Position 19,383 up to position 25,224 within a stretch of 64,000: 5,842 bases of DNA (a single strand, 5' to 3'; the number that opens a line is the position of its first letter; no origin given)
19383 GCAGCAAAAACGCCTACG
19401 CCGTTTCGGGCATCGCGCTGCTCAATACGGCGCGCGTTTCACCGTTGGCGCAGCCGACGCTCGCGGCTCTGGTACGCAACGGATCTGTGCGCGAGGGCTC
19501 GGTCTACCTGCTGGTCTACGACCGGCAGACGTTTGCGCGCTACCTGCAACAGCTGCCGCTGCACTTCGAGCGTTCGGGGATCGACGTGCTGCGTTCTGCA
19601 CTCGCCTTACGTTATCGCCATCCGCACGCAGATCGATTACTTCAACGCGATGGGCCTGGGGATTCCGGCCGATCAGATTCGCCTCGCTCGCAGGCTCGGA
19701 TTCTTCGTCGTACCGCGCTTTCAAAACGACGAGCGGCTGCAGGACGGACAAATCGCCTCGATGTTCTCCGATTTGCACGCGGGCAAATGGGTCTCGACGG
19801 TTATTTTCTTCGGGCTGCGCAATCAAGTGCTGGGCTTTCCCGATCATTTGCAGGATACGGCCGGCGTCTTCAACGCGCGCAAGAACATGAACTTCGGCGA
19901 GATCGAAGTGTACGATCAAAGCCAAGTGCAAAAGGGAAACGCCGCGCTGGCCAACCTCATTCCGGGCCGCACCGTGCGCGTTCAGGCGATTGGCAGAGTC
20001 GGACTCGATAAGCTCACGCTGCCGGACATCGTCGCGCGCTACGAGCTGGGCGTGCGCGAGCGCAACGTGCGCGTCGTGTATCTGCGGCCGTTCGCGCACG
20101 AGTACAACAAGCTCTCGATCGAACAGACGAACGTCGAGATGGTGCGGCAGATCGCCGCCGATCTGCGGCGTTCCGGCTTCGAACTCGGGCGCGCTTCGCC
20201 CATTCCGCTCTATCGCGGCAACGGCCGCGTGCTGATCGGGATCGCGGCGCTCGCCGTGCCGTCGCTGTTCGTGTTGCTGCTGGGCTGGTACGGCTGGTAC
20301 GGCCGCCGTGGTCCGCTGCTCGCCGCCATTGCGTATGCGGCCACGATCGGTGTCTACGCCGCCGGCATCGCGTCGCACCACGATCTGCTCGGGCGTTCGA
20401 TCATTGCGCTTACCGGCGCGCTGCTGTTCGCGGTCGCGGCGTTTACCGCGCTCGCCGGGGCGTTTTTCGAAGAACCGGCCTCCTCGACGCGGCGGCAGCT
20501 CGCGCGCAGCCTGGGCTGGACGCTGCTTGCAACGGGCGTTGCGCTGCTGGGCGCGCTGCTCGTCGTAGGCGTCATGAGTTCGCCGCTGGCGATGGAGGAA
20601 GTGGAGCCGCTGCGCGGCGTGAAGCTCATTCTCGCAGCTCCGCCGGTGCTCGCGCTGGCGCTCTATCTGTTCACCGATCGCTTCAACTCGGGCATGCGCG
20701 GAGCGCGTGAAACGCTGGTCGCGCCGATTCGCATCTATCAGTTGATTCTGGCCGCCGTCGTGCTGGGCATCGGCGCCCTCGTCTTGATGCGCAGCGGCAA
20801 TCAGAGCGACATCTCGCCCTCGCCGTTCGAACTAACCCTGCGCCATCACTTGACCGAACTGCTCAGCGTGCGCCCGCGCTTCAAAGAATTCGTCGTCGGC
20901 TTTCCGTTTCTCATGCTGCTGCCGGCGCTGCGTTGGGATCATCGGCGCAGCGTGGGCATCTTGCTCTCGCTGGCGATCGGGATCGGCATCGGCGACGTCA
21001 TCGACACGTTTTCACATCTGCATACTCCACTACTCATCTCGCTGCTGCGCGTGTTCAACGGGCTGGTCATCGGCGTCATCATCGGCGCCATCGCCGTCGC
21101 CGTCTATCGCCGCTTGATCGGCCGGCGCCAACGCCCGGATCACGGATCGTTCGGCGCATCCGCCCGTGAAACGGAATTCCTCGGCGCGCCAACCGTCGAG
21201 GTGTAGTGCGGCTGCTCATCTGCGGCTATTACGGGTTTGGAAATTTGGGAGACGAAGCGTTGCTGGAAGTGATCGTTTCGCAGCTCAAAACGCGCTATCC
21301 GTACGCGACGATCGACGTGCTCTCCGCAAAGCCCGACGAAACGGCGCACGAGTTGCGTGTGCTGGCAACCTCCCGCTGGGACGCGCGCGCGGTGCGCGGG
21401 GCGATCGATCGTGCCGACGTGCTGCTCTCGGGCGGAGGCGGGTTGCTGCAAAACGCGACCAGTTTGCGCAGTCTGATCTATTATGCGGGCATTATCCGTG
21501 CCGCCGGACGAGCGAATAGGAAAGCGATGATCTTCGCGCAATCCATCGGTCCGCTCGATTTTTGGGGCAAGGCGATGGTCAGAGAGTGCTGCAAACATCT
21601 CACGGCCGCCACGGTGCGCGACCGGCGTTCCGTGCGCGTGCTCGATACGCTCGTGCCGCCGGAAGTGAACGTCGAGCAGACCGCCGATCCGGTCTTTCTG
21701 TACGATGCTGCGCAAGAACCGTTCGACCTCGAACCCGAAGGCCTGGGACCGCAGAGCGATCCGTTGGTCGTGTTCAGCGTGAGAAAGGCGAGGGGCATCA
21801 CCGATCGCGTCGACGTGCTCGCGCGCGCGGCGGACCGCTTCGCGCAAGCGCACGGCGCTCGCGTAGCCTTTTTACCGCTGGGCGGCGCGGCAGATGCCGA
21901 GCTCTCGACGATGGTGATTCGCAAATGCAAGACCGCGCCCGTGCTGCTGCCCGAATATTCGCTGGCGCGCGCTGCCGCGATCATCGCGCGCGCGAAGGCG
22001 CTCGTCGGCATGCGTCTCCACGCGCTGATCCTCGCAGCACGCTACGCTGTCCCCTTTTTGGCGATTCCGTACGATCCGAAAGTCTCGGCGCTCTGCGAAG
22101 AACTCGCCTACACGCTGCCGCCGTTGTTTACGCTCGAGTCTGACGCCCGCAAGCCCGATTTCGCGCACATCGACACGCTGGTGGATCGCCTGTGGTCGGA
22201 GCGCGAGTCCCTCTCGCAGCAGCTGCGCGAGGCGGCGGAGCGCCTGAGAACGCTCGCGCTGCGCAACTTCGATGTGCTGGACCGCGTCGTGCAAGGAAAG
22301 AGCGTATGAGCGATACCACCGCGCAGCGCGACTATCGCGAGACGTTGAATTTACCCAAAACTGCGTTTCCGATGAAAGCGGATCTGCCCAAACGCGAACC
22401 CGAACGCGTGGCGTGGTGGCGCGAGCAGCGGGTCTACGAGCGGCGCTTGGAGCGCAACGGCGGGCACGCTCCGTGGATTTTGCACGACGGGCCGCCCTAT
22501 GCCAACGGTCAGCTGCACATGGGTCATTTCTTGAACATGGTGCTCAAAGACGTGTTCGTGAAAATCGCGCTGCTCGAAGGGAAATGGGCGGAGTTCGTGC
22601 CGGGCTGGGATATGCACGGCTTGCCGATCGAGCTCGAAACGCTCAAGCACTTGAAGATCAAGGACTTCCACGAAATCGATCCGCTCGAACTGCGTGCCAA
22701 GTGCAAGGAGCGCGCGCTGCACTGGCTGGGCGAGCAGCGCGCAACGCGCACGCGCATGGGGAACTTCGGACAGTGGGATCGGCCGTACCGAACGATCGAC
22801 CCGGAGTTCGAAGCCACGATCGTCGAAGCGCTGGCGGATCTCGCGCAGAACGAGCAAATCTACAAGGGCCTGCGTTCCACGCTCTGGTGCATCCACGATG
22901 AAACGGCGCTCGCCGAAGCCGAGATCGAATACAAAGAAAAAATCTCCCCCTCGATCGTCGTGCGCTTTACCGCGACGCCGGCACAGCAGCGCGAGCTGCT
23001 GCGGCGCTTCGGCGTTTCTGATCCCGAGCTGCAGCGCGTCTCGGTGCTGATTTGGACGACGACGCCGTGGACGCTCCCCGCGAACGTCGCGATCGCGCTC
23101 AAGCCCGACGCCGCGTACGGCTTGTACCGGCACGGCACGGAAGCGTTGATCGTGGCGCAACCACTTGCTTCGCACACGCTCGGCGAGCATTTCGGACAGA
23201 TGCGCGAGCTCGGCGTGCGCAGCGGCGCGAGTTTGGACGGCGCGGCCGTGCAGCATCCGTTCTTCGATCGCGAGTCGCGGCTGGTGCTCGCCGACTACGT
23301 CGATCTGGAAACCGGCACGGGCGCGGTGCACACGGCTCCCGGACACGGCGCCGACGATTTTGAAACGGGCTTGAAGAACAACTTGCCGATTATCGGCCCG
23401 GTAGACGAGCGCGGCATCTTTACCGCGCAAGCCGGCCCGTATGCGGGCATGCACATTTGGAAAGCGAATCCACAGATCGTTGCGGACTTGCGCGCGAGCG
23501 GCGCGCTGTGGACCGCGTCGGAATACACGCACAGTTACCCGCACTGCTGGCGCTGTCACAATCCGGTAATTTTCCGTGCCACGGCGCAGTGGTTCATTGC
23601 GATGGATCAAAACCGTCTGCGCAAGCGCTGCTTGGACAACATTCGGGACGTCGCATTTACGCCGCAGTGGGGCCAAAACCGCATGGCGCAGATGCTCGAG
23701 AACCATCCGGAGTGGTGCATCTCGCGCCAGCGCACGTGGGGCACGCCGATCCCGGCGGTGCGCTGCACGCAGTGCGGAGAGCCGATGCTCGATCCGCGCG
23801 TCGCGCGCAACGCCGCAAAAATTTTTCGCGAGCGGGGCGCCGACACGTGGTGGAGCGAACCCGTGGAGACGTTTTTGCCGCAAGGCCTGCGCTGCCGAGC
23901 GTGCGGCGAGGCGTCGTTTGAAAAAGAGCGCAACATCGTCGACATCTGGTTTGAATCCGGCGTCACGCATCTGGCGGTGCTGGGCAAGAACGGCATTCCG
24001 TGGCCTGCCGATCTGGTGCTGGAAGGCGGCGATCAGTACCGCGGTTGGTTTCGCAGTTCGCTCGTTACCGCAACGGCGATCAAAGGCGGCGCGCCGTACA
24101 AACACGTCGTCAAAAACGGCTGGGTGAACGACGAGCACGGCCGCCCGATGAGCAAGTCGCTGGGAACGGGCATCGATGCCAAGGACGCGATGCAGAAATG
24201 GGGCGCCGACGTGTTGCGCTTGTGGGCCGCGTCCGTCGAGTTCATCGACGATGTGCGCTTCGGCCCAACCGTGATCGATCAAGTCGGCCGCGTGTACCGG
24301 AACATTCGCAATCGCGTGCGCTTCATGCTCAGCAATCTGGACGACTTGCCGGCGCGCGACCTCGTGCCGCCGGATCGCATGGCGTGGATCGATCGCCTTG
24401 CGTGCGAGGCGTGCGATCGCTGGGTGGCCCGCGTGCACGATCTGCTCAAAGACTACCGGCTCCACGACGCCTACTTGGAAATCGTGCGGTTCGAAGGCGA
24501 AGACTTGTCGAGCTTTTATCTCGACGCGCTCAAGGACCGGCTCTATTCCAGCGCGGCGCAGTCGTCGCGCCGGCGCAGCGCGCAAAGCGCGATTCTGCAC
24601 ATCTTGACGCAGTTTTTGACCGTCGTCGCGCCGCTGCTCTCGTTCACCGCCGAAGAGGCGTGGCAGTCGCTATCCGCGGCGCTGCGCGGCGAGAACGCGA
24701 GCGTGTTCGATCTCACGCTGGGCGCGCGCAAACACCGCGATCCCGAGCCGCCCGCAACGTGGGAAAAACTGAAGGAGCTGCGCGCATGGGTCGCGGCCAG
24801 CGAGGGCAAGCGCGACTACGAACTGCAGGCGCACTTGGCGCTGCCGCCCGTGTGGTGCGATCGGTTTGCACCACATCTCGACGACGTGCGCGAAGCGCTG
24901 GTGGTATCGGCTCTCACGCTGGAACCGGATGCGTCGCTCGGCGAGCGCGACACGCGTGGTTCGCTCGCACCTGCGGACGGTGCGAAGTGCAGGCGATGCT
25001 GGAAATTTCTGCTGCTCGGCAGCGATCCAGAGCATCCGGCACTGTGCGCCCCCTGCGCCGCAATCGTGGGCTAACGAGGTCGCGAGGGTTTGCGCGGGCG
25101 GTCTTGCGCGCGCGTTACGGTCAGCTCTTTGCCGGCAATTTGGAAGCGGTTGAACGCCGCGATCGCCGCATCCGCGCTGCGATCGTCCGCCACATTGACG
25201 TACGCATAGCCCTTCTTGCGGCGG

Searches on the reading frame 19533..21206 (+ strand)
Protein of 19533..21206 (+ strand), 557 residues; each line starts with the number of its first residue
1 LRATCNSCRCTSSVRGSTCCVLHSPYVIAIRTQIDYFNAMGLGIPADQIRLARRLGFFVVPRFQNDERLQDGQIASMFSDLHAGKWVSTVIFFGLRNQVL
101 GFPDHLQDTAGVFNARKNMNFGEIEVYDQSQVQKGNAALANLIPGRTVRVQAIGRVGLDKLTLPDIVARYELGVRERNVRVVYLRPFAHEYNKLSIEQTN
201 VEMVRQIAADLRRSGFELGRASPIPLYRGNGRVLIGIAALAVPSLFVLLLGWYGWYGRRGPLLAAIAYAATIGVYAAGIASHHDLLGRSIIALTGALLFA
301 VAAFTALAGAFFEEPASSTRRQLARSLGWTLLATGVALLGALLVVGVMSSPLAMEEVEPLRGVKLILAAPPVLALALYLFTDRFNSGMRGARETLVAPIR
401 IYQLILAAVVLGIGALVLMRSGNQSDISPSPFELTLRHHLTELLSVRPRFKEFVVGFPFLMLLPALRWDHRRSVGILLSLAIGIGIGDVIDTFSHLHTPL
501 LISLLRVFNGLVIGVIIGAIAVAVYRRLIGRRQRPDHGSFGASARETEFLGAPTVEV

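Call 49: search_protein_families(library=pfam, max_evalue=0.001, proteins=[window:19533-21206:+])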
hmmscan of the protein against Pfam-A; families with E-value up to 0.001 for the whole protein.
window:19533-21206:+ (557 aa): 1 family
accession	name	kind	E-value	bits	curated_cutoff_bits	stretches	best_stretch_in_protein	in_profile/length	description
PF18949.5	DUF5693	-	1.3e-110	371.2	29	1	26-527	112-607/609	Family of unknown function (DUF5693)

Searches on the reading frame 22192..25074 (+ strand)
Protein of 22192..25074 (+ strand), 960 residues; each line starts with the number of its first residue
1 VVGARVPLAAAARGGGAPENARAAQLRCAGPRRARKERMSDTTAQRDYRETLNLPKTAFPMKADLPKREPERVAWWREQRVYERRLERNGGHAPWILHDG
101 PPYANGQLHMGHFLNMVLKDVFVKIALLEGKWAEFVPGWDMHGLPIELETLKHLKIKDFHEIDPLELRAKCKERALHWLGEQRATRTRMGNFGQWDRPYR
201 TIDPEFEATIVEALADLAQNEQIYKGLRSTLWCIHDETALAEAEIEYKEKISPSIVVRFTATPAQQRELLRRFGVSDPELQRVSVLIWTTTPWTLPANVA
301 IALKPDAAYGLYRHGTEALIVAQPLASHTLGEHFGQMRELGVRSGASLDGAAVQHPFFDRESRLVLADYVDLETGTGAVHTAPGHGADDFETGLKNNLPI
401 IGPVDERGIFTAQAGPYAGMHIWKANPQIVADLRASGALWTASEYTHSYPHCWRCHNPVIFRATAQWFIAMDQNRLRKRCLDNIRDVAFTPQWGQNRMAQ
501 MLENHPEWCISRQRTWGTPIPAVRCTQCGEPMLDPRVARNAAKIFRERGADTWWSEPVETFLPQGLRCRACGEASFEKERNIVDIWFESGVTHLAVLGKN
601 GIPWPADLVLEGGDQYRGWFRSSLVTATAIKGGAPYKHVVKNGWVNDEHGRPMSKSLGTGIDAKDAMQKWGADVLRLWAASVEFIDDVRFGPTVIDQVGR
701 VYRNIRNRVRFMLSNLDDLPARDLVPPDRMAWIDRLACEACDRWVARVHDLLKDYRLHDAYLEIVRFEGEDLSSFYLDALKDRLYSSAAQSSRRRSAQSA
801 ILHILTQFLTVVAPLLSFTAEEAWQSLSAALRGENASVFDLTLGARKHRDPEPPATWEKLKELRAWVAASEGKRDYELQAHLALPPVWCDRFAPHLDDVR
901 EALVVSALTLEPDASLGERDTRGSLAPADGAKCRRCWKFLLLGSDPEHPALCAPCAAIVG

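Call 49: search_protein_families(library=pfam, max_evalue=0.001, proteins=[window:22192-25074:+])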
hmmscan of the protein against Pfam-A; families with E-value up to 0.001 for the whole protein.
window:22192-25074:+ (960 aa): 5 families
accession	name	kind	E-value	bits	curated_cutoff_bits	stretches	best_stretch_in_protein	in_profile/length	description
PF00133.28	tRNA-synt_1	-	8e-113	377.7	22.7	1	73-690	3-413/414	tRNA synthetases class I (I, L, M and V)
PF09334.17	tRNA-synt_1g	-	2.2e-21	76.5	20.1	1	102-246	8-136/391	tRNA synthetases class I (M)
PF08264.19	Anticodon_1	-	1.3e-16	61.2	25.1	1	739-840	6-101/148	Anticodon-binding domain of tRNA ligase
PF13603.12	tRNA-synt_1_2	-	1.1e-05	25.5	25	1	349-402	85-138/185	Leucyl-tRNA synthetase, editing domain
PF01406.26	tRNA-synt_1e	-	0.00055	19.8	27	0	627-697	229-298/301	tRNA synthetases class I (C) catalytic domain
